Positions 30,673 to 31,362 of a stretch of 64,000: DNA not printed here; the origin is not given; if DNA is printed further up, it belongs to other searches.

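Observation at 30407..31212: Three small ORFs inserted between dnaK and dnaJ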

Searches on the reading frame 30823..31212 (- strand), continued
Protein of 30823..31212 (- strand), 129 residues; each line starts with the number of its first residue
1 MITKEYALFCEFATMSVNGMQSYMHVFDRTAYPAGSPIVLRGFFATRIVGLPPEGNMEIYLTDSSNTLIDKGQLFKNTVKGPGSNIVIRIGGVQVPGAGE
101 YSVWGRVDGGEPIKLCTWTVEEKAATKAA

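Call 95: fold_search(model_id=the predicted structure, library=pdb)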
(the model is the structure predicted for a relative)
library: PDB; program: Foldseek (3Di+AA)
matches with E <= 10: 1949; with E <= 0.001: 81
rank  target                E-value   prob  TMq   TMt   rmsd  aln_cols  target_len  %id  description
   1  3gqq_E                5.5e-05  1.00  0.45  0.38   6.9       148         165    7  Crystal structure of the human retinal protein 4 (unc-119 homolog A). Northeast Structural Genomics Consortium target  (released 2009-04-07)
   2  6h6a_J                6.4e-05  1.00  0.48  0.41   6.6       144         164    8  Crystal structure of UNC119 in complex with LCK peptide (released 2018-09-26)
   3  9nem_A                6.4e-05  1.00  0.49  0.41   6.1       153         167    7  Structure of Unc119-Farnesylated peptide complex (released 2025-09-03)
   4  9nem_F                6.8e-05  1.00  0.47  0.40   6.6       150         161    9  Structure of Unc119-Farnesylated peptide complex (released 2025-09-03)
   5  3gqq_F                7.1e-05  1.00  0.46  0.39   6.9       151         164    7  Crystal structure of the human retinal protein 4 (unc-119 homolog A). Northeast Structural Genomics Consortium target  (released 2009-04-07)
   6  5l7k_A                7.1e-05  1.00  0.44  0.37   7.4       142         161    7  The crystal structure of myristoylated NPHP3 peptide in complex with UNC119a (released 2016-08-10)
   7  9gkg_D                7.5e-05  1.00  0.48  0.41   6.5       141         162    8  Crystal structure of UNC119 in complex with Squarunkin A (released 2025-01-15)
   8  7ok6_HHH              7.5e-05  1.00  0.44  0.38   6.9       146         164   10  Crystal structure of UNC119B in complex with LCK peptide (released 2021-06-09)
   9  7ok7_L                7.9e-05  1.00  0.50  0.43   5.8       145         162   10  Crystal structure of the UNC119B ARL3 complex (released 2021-06-09)
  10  9nem_E                9.3e-05  1.00  0.47  0.41   6.3       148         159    9  Structure of Unc119-Farnesylated peptide complex (released 2025-09-03)
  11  9gkg_E                9.7e-05  1.00  0.45  0.38   6.8       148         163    7  Crystal structure of UNC119 in complex with Squarunkin A (released 2025-01-15)
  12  9gkg_B                1.0e-04  1.00  0.48  0.40   6.2       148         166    8  Crystal structure of UNC119 in complex with Squarunkin A (released 2025-01-15)
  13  6h6a_D                1.1e-04  1.00  0.49  0.41   6.1       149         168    8  Crystal structure of UNC119 in complex with LCK peptide (released 2018-09-26)
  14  6h6a_G                1.1e-04  1.00  0.48  0.40   6.6       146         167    8  Crystal structure of UNC119 in complex with LCK peptide (released 2018-09-26)
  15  9gkg_C                1.1e-04  1.00  0.44  0.38   7.1       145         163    8  Crystal structure of UNC119 in complex with Squarunkin A (released 2025-01-15)
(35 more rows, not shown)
